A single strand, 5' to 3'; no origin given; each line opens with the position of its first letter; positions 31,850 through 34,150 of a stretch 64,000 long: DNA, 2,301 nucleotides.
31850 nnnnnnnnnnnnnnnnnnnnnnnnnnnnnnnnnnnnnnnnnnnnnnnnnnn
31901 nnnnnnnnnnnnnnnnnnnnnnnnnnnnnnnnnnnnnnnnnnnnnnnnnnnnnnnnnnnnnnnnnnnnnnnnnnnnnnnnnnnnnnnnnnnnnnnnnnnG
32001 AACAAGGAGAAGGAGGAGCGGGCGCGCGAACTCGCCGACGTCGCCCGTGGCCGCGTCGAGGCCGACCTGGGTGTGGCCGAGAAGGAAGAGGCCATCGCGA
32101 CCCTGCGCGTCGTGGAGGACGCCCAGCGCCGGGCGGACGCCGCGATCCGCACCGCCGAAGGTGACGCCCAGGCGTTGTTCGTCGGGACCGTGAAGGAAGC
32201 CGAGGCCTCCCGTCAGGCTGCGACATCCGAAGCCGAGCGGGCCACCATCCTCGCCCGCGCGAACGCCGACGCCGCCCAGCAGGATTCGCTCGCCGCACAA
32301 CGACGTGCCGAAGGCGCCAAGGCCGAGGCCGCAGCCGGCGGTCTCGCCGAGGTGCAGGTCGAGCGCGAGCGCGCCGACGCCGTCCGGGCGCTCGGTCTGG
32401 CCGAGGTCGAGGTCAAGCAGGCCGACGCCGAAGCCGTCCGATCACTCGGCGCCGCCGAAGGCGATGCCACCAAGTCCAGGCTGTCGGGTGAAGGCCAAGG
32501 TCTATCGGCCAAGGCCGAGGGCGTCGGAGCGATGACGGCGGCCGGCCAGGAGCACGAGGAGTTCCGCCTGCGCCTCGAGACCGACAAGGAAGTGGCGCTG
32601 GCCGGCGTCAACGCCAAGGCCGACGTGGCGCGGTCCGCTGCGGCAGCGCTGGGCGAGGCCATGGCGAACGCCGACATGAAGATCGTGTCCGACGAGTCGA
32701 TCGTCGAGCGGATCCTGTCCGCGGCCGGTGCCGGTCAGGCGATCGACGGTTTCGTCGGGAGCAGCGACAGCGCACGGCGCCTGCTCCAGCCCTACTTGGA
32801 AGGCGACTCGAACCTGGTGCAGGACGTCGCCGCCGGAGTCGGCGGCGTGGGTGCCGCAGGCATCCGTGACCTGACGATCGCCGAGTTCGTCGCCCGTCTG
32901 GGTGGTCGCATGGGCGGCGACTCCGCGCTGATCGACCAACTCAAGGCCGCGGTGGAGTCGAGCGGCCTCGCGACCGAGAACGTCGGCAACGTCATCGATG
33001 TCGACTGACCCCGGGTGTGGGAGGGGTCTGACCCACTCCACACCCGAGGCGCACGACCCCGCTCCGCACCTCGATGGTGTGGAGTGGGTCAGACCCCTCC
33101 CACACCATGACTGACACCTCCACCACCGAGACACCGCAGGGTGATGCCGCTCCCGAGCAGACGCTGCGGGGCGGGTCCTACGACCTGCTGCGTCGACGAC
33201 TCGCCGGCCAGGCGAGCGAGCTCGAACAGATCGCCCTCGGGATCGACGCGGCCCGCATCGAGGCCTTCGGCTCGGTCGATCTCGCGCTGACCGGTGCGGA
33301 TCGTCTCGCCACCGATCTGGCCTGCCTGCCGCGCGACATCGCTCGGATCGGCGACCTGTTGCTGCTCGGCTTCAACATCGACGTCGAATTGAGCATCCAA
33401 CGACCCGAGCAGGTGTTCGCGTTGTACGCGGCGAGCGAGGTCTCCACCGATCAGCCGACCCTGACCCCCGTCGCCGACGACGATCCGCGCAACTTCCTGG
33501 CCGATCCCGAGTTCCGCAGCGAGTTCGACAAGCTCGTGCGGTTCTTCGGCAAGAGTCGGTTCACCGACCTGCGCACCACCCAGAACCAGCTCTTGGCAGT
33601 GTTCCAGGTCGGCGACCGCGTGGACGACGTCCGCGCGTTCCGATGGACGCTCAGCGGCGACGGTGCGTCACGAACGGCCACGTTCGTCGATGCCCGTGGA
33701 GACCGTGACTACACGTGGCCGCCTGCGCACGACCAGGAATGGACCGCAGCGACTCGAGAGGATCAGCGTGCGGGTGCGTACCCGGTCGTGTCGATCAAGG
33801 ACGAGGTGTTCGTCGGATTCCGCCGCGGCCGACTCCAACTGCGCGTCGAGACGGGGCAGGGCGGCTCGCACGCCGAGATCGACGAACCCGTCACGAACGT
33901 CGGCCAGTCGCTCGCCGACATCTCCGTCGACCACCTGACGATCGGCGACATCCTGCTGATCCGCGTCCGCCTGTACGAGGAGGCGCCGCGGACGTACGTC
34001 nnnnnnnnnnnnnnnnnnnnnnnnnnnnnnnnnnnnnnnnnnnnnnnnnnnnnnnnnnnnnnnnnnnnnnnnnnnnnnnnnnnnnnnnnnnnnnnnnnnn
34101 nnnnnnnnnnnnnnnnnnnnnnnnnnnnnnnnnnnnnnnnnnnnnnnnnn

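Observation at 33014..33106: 31-bp perfect inverted repeat with nested sub-palindromes between flotillin and the large ATPase gene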

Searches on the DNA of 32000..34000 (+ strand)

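Call 14: search_rna_families(source=window, start=32000, end=34000, threshold=evalue, max_evalue=10)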
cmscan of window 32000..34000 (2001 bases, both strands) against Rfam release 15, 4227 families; matches with E-value up to 10: 13.
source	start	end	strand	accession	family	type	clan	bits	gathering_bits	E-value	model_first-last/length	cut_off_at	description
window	33013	33107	+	RF03255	mir-2188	Gene; miRNA;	-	35.9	60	3.4e-05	1-78/78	no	mir-2188 microRNA precursor family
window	33013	33107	-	RF03255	mir-2188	Gene; miRNA;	-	35.7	60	3.9e-05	1-78/78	no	mir-2188 microRNA precursor family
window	33025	33095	+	RF03174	mir-4803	Gene; miRNA;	-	23.2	90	0.23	1-74/74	no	mir-4803 microRNA precursor family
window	32994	33122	-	RF00692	MIR171_2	Gene; miRNA;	CL00099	23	65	0.043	1-111/111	no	MIR171_2 microRNA precursor family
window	33018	33102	+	RF03527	mir-3072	Gene; miRNA;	-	21.6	86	1.9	1-83/83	no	mir-3072 microRNA precursor family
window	33024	33097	-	RF03232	mir-6526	Gene; miRNA;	-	19.5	57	1.4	1-79/79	no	mir-6526 microRNA precursor family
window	32997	33061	-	RF03433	mir-2576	Gene; miRNA;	-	19.3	83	9.5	1-120/120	no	mir-2576 microRNA precursor family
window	32826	32849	-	RF03158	L31-Actinobacteria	Cis-reg; leader;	CL00118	17.6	35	4.8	13-39/48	no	L31-Actinobacteria ribosomal protein leader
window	33130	33200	+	RF00107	FinP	Gene;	CL00016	17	45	4.3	1-76/76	no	FinP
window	33551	33594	-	RF00756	mir-299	Gene; miRNA;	-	16.9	67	4.7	1-63/63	no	mir-299 microRNA precursor family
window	32999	33058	-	RF04284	mir-532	Gene; miRNA;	-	15.5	75.2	7.6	1-75/75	no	mir-532 microRNA precursor family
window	33893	33951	-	RF01811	PtaRNA1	Gene; antitoxin;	-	15.4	47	8.6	1-72/72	no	Plasmid transferred anti-sense RNA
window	33540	33662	-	RF03045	proV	Gene; sRNA;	-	13.3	88.5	5.2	1-149/149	no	proV RNA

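Call 63: search_dna_similar(query=window:33009-33111:+, collection=plasmids, mode=distant, max_evalue=0.01, max_rows=10)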
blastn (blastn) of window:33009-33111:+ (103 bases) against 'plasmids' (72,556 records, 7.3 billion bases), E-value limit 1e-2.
No match.

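Call 64: search_dna_similar(query=window:33009-33111:+, collection=phages, mode=distant, max_evalue=0.01, max_rows=10)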
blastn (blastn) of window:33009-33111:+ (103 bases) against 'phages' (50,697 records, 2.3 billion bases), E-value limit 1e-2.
No match.
